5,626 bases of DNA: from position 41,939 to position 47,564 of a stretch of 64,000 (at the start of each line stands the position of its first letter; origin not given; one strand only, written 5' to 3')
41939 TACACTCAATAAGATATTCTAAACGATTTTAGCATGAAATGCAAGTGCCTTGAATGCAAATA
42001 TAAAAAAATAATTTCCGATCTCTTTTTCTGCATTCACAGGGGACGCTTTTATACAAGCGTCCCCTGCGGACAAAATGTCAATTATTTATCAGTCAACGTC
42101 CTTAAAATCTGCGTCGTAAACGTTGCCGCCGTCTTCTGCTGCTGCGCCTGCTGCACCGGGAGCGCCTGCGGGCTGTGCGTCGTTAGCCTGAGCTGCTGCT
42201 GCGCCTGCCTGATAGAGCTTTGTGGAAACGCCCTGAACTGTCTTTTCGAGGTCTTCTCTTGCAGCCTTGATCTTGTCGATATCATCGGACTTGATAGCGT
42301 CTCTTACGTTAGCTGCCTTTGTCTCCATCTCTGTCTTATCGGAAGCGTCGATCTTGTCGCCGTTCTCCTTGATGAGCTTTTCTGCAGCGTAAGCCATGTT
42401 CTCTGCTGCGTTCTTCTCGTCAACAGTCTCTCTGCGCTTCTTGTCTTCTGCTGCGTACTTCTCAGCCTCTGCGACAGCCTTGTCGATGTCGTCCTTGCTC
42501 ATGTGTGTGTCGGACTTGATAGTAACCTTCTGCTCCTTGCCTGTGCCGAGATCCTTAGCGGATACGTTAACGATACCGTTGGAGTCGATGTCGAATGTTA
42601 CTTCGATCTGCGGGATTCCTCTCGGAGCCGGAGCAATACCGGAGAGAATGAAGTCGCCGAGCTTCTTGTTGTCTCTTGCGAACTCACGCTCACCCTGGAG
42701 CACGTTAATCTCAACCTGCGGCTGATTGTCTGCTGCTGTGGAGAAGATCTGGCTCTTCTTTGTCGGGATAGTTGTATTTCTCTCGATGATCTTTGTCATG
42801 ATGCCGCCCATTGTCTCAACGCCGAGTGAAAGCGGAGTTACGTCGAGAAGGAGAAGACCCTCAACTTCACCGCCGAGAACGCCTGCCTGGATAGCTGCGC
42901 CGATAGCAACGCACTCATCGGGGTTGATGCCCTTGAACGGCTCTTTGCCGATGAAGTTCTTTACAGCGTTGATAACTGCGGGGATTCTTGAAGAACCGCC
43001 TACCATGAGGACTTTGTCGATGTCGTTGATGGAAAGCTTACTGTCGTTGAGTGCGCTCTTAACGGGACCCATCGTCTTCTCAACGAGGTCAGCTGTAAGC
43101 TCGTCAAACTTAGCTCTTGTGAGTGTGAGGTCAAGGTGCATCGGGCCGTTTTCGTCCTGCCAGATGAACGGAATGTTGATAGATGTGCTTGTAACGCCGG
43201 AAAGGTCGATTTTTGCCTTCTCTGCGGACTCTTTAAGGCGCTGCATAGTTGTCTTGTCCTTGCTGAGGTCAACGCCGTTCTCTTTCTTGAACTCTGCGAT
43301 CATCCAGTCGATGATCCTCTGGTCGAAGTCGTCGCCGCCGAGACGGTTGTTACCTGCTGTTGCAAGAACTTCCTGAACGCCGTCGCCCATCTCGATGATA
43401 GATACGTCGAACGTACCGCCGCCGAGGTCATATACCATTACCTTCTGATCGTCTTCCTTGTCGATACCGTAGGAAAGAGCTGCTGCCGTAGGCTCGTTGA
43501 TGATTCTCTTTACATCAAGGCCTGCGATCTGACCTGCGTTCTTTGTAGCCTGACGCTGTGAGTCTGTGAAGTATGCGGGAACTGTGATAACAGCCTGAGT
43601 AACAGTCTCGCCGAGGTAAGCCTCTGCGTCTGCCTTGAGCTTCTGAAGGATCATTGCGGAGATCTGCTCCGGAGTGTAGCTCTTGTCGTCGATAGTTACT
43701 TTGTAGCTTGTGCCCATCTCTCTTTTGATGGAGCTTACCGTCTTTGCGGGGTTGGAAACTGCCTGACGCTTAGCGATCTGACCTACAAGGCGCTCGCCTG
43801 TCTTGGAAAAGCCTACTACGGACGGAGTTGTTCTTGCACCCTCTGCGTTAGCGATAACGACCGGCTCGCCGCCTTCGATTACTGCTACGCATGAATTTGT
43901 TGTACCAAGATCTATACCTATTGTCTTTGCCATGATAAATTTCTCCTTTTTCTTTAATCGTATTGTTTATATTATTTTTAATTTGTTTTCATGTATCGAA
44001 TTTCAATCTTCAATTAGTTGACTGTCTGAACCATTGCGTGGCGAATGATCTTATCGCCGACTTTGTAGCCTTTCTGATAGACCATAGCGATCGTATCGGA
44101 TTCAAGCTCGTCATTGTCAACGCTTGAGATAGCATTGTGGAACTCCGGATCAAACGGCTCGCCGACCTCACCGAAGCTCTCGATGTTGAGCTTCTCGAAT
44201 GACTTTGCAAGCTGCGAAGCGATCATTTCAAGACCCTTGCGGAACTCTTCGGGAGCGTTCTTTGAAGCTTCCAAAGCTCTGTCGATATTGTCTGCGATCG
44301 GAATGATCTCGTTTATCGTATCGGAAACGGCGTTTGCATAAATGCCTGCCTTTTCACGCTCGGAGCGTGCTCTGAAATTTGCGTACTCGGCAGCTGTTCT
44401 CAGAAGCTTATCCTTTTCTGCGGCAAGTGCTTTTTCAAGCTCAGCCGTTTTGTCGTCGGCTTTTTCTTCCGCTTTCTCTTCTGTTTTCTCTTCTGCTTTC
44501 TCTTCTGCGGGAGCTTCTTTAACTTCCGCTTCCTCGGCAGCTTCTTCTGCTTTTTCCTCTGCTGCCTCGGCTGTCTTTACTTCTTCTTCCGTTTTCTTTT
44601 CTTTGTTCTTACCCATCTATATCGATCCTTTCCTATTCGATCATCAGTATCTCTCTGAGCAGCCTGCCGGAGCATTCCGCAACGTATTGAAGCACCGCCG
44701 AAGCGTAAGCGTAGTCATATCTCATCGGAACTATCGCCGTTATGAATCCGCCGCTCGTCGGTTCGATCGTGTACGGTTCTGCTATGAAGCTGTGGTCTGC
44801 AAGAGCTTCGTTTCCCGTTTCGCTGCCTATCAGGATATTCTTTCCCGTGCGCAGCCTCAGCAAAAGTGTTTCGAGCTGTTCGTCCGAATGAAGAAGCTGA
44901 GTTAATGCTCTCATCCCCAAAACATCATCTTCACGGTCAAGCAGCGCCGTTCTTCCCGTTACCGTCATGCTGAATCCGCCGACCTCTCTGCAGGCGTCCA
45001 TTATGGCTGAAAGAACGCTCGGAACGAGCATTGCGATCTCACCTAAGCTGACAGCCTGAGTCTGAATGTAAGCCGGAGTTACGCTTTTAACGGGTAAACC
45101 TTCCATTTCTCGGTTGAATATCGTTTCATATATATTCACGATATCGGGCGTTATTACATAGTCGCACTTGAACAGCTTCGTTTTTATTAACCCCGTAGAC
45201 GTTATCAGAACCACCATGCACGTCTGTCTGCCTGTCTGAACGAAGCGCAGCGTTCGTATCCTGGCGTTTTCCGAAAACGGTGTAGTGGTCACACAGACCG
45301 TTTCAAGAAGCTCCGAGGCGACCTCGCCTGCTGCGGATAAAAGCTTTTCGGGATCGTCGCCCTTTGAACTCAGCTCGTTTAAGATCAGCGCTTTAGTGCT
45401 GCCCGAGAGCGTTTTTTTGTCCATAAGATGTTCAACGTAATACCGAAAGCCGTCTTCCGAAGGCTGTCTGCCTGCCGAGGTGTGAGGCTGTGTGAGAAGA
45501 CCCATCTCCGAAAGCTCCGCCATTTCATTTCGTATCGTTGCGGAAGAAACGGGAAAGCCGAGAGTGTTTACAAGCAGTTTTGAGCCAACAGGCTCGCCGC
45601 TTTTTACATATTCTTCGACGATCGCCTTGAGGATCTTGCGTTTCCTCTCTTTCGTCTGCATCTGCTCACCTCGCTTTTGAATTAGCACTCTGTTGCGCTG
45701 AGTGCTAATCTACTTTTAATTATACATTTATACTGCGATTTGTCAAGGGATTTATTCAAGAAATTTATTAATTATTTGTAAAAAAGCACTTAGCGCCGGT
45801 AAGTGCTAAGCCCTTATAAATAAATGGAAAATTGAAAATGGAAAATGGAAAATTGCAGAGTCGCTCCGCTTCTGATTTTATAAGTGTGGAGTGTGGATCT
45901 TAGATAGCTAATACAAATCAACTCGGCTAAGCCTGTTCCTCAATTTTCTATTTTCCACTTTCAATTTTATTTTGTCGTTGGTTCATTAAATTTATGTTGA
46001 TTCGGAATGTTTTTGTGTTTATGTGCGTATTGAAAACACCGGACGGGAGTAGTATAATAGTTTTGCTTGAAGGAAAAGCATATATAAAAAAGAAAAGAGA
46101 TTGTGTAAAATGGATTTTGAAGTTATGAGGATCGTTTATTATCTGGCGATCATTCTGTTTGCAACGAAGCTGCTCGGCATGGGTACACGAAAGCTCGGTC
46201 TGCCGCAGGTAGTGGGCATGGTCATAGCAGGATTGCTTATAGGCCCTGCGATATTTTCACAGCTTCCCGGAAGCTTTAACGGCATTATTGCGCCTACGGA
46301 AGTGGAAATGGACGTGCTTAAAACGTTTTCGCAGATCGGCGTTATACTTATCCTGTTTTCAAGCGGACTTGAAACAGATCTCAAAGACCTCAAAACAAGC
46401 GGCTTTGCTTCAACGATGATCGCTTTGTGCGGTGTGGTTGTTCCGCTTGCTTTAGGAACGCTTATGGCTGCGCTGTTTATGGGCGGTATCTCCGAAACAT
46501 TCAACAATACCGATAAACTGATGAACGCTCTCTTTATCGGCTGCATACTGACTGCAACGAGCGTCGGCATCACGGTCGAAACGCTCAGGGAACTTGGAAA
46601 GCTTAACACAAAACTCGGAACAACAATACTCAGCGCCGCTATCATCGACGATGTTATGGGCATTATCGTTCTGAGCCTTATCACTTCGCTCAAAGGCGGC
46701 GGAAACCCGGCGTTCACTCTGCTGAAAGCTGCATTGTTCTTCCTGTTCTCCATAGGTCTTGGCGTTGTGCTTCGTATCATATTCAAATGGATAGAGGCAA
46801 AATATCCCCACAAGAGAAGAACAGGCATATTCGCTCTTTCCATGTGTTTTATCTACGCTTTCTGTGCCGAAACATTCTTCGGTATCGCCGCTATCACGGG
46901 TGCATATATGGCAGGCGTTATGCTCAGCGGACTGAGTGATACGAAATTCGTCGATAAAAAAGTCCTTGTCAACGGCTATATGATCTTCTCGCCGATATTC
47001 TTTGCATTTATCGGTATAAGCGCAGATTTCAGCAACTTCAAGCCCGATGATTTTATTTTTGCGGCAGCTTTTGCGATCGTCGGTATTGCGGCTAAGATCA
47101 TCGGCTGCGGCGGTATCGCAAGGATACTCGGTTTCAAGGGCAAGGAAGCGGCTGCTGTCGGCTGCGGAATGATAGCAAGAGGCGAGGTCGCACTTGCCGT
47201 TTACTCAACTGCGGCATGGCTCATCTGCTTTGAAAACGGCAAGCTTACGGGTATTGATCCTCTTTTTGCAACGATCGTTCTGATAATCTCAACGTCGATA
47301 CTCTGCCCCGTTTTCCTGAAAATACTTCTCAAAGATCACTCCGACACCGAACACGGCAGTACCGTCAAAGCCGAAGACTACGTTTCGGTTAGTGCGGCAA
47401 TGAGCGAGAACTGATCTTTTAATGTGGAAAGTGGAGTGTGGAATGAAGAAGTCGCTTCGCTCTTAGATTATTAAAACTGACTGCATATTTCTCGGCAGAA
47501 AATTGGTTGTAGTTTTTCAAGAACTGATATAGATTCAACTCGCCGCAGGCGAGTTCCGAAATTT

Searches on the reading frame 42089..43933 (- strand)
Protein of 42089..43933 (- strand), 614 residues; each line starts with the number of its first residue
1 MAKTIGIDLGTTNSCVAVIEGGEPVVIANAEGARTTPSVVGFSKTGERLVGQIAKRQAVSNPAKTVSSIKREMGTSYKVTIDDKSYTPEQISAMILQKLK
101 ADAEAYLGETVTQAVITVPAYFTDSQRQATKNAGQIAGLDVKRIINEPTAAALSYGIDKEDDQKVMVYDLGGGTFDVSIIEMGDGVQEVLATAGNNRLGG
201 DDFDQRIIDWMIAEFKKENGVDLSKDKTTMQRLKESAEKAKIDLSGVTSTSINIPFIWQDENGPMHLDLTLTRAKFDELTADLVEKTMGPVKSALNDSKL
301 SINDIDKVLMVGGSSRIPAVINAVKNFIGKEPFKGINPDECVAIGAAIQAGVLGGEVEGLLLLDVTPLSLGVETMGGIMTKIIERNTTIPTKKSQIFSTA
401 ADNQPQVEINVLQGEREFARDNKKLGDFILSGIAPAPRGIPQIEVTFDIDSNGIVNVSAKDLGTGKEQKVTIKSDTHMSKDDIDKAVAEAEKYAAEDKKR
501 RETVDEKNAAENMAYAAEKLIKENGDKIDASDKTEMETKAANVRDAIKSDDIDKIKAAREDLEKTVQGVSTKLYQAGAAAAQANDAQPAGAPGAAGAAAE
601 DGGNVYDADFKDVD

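Call 46: search_protein_families(library=pfam, proteins=[window:42089-43933:-], max_evalue=0.00001)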
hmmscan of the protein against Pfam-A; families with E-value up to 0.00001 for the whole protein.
window:42089-43933:- (614 aa): 2 families
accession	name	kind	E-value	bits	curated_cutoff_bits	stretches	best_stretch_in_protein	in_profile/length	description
PF00012.26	HSP70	-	5.3e-243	808.1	20.6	1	5-575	2-599/599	Hsp70 protein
PF06723.19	MreB_Mbl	-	1.3e-19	70.7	27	1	3-348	2-317/327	MreB/Mbl protein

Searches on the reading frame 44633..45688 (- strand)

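Call 46: search_protein_families(library=pfam, proteins=[window:44633-45688:-], max_evalue=0.00001)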
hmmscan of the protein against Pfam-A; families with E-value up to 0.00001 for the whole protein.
window:44633-45688:- (351 aa): 1 family
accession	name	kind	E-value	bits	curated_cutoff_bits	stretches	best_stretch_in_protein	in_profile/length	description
PF01628.27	HrcA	-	2.5e-31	109.8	22.2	1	114-327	1-212/215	HrcA protein C terminal domain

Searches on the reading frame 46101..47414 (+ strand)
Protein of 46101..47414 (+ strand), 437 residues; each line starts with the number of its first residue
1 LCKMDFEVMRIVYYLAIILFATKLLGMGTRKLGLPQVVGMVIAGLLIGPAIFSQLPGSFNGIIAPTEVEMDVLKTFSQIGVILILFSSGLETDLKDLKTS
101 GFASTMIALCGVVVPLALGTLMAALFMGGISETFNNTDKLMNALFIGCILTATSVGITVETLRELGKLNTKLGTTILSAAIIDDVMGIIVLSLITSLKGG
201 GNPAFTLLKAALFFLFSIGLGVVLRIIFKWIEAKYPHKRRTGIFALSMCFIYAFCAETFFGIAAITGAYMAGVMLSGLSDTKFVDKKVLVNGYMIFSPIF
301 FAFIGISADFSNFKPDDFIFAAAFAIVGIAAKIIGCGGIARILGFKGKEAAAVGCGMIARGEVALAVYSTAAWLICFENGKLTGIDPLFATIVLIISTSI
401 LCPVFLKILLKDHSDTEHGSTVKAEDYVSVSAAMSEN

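Call 46: search_protein_families(library=pfam, proteins=[window:46101-47414:+], max_evalue=0.00001)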
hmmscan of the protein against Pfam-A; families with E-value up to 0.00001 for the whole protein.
window:46101-47414:+ (437 aa): 1 family
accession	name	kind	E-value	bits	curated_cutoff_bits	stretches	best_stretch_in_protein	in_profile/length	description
PF00999.27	Na_H_Exchanger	-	7.1e-60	203.3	26.2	1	21-411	6-374/375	Sodium/hydrogen exchanger, transmembrane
